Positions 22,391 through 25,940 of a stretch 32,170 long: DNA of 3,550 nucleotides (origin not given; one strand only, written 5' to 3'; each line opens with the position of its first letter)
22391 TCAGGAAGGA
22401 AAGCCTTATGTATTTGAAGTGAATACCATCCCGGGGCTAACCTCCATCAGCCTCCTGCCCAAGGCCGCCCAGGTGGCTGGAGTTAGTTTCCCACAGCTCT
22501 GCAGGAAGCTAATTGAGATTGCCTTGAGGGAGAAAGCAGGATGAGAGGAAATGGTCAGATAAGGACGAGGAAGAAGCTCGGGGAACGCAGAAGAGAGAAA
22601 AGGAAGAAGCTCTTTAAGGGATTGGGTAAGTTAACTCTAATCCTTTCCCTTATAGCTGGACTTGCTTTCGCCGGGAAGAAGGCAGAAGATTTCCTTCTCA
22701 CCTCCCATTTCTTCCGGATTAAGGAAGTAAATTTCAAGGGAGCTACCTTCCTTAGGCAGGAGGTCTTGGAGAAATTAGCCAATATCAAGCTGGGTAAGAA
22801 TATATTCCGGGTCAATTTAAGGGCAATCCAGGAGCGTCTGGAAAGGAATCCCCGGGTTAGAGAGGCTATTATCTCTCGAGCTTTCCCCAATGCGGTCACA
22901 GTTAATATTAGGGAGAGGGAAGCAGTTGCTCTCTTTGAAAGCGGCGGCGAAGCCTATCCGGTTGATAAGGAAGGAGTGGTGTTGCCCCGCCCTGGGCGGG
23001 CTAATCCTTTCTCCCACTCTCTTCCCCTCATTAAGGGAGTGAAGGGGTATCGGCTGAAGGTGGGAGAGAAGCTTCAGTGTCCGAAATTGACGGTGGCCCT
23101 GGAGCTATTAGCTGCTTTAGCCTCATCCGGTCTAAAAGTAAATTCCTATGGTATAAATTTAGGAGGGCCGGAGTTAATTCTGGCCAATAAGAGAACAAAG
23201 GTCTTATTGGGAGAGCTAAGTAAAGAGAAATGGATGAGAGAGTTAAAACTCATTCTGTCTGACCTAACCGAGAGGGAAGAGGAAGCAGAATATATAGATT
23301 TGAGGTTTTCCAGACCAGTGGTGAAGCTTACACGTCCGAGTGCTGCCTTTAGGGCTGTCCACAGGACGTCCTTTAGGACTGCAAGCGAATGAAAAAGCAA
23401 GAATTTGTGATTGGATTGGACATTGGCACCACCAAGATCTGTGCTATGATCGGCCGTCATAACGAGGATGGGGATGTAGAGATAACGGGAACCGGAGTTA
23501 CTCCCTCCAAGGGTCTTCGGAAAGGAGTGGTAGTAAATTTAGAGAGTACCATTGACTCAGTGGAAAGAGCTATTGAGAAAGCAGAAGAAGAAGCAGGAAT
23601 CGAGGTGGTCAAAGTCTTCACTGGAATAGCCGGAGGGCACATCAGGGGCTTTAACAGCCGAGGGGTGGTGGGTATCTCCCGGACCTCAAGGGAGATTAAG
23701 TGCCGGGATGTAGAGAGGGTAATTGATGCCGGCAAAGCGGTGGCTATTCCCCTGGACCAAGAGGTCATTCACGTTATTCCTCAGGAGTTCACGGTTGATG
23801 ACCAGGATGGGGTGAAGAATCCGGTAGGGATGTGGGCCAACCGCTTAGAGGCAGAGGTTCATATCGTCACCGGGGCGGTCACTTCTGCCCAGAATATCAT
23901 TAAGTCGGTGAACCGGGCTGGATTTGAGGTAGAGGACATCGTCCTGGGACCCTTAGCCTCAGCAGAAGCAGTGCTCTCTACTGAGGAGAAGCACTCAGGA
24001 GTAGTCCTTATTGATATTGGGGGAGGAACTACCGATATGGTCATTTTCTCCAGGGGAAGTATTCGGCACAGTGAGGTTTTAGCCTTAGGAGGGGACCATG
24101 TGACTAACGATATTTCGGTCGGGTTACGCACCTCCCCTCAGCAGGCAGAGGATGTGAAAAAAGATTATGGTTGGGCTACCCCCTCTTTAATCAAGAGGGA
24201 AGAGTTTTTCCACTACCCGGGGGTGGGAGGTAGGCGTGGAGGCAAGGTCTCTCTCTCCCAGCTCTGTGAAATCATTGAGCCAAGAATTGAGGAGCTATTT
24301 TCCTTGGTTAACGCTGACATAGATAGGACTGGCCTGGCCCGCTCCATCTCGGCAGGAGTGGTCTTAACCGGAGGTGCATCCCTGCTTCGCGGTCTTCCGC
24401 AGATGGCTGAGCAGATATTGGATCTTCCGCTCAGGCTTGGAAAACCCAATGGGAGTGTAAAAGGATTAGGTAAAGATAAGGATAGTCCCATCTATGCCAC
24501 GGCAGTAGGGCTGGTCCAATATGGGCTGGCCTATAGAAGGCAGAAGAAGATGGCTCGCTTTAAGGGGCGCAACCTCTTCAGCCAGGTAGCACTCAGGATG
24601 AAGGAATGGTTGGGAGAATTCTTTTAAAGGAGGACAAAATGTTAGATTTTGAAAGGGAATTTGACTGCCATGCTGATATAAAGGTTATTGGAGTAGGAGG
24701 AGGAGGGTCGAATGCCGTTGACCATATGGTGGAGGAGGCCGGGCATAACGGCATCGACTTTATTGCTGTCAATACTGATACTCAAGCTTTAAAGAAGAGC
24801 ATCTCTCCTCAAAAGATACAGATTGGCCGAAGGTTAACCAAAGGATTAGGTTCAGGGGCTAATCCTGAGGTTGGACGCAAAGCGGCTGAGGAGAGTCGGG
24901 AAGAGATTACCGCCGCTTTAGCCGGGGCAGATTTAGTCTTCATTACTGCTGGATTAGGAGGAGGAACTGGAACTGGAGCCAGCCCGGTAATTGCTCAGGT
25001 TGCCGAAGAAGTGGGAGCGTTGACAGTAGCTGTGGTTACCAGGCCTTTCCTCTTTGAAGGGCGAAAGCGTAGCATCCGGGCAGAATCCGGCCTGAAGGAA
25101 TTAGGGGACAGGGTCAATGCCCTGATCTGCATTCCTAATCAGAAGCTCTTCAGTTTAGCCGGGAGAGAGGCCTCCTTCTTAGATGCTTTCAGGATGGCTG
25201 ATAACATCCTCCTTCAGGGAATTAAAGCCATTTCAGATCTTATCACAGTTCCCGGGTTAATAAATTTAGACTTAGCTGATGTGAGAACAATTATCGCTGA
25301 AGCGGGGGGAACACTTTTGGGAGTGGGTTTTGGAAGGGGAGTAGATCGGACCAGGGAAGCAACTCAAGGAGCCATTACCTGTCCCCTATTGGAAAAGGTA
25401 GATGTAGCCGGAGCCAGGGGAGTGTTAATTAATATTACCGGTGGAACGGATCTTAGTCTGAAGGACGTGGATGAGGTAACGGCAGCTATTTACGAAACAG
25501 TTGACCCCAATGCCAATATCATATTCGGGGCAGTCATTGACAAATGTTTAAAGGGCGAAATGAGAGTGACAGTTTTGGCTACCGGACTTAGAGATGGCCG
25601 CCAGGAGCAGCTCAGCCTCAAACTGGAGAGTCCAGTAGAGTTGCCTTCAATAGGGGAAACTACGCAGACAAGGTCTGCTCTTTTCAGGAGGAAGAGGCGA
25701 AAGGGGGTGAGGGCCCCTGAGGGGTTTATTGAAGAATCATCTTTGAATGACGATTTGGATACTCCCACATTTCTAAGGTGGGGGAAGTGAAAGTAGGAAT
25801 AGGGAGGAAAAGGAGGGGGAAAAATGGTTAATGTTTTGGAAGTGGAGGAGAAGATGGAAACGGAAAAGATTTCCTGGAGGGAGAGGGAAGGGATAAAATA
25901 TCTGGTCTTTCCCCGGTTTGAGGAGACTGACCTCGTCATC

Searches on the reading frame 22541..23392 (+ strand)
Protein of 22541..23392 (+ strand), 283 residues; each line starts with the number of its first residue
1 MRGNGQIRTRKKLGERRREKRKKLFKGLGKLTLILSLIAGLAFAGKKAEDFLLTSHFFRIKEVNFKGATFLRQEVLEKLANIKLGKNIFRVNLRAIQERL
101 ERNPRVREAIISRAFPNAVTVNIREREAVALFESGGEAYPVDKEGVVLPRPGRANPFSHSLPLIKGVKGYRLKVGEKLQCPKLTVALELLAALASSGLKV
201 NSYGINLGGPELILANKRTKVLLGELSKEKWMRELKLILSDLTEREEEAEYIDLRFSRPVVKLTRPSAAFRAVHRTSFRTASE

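Call 10: search_protein_families(library=pfam, proteins=[window:22541-23392:+])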
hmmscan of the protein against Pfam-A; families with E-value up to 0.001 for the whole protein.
window:22541-23392:+ (283 aa): 3 families
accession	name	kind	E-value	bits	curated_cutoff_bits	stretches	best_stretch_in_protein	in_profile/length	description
PF08478.15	POTRA_1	-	9.3e-18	64.7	23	1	58-126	1-69/69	POTRA domain, FtsQ-type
PF03799.20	FtsQ_DivIB_C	-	2.4e-06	28.8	21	1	133-255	4-114/114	Cell division protein FtsQ/DivIB, C-terminal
PF07244.20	POTRA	-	0.00014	22.9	21.3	1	59-126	2-79/79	Surface antigen variable number repeat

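Call 85: search_protein_representatives(protein=window:22541-23392:+)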
Query: 283 residues. Proteins with E-value up to 0.001 (for the whole library): 10566; up to 1e-10: 1199; up to 1e-30: 5. The best 150 are listed.
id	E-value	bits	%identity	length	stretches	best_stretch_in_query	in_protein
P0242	7.2e-135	464.4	97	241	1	1-230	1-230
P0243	1.7e-72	260.1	74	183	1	1-168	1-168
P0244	4.7e-62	225.8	48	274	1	2-263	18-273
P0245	7.1e-42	159.7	42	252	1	15-265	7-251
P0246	8.4e-39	149.6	37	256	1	4-263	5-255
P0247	1.1e-27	113.1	35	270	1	1-262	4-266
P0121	4.0e-25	104.8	95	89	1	226-283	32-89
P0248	9.3e-23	97.0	37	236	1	20-261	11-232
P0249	1.3e-22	96.6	36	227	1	49-261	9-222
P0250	3.3e-22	95.2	31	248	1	21-261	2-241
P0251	8.3e-22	93.9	35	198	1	77-262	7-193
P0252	2.1e-21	92.6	29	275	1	10-265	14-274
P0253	2.8e-21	92.2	31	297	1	25-260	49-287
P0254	7.7e-21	90.7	33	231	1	38-261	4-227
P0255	8.7e-21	90.6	34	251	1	23-259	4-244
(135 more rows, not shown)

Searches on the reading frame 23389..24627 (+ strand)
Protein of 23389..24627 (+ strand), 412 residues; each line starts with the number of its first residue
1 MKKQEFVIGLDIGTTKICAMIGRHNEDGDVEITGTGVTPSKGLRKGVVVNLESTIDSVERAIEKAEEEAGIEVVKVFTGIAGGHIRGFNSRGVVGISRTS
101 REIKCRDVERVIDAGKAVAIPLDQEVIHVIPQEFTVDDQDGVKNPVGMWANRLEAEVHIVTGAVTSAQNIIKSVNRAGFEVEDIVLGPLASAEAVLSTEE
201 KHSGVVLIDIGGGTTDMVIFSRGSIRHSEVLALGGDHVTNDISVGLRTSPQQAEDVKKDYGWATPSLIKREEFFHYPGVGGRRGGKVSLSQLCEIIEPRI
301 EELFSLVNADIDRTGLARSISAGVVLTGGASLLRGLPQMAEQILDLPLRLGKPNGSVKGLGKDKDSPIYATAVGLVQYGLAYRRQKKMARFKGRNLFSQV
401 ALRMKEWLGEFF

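Call 10: search_protein_families(library=pfam, proteins=[window:23389-24627:+])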
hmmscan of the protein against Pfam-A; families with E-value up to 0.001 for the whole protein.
window:23389-24627:+ (412 aa): 7 families
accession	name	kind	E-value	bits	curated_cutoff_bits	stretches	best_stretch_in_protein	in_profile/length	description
PF14450.12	FtsA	-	4.5e-43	147.1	31.8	2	206-374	1-127/127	Cell division protein FtsA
PF02491.25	SHS2_FTSA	-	1.4e-30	105.9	25.4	1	82-161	1-79/79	SHS2 domain inserted in FTSA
PF06723.19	MreB_Mbl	-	6.7e-15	55.2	27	1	170-352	112-305/327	MreB/Mbl protein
PF06277.17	EutA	-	2.7e-08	33.6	27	1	174-242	116-182/475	Ethanolamine utilisation protein EutA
PF11104.14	PilM_2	-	4.5e-08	32.8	27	1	193-262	170-239/340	Type IV pilus assembly protein PilM;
PF08841.16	DDR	-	5.5e-05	22.8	24.6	1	172-275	109-200/328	Diol dehydratase reactivase ATPase-like domain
PF01968.24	Hydantoinase_A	-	0.00052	19.8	22.9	1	179-228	53-104/291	Hydantoinase/oxoprolinase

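Call 59: find_encoding_contigs(protein=window:23389-24627:+, flank=6000, max_places=10)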
Protein window:23389-24627:+ (412 aa): 8 contigs read that carry it; 5 places shown.
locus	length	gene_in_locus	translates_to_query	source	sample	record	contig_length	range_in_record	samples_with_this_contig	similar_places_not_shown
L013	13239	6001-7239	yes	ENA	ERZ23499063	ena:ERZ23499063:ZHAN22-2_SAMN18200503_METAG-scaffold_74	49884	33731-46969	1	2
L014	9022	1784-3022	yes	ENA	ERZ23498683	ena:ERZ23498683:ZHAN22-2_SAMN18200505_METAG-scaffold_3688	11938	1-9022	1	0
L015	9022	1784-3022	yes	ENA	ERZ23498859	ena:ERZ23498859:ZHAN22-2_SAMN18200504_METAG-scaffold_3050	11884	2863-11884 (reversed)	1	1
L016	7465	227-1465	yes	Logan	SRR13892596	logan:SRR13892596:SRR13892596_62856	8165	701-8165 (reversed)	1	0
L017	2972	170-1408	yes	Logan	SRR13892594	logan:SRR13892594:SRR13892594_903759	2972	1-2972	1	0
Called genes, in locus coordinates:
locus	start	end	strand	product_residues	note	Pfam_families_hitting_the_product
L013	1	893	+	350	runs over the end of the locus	PF04041:Glyco_hydro_130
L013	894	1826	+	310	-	PF04041:Glyco_hydro_130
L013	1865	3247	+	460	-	PF01225:Mur_ligase, PF08245:Mur_ligase_M, PF02875:Mur_ligase_C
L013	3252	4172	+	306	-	PF01565:FAD_binding_4, PF02873:MurB_C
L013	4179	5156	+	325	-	PF01820:Dala_Dala_lig_N, PF02655:ATP-grasp_3, PF08443:RimK (weak), PF07478:Dala_Dala_lig_C, PF02786:CPSase_L_D2, PF13535:ATP-grasp_4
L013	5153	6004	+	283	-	PF08478:POTRA_1, PF03799:FtsQ_DivIB_C (weak)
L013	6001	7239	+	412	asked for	PF11104:PilM_2 (faint), PF02491:SHS2_FTSA, PF06277:EutA, PF06723:MreB_Mbl, PF14450:FtsA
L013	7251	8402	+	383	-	PF00091:Tubulin, PF12327:FtsZ_C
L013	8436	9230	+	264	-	PF02578:Cu-oxidase_4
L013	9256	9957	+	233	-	PF18306:LDcluster4, PF03641:Lysine_decarbox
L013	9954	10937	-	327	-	-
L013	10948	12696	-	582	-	PF03979:Sigma70_r1_1, PF00140:Sigma70_r1_2, PF04542:Sigma70_r2, PF04539:Sigma70_r3, PF04545:Sigma70_r4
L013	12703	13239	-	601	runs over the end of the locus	PF01807:Zn_ribbon_DnaG, PF08275:DNAG_N, PF01751:Toprim, PF13155:Toprim_2, PF13662:Toprim_4, PF10410:DnaB_bind, PF08278:DnaG_DnaB_bind (weak)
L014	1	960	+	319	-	?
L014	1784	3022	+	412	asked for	PF11104:PilM_2 (faint), PF02491:SHS2_FTSA, PF06277:EutA, PF06723:MreB_Mbl, PF14450:FtsA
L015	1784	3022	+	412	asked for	PF11104:PilM_2 (faint), PF02491:SHS2_FTSA, PF06277:EutA, PF06723:MreB_Mbl, PF14450:FtsA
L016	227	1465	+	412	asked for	PF11104:PilM_2 (faint), PF02491:SHS2_FTSA, PF06277:EutA, PF06723:MreB_Mbl, PF14450:FtsA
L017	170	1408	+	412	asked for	PF11104:PilM_2 (faint), PF02491:SHS2_FTSA, PF06277:EutA, PF06723:MreB_Mbl, PF14450:FtsA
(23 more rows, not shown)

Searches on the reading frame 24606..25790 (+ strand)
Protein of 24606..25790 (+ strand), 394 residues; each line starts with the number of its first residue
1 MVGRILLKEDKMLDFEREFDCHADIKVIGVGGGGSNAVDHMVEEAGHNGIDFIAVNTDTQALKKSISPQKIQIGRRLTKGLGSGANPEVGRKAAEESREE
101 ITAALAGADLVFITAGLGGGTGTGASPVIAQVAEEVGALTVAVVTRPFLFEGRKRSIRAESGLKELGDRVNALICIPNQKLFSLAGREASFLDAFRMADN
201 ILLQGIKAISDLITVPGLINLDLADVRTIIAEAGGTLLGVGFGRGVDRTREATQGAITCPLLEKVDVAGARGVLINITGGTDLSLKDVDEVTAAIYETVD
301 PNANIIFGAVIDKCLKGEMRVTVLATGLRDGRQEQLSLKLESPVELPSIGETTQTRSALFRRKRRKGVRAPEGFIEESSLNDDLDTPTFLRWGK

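Call 11: find_encoding_contigs(protein=window:24606-25790:+, flank=10000, max_places=6)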
Protein window:24606-25790:+ (394 aa): no gene with exactly this product is on record in the collection.
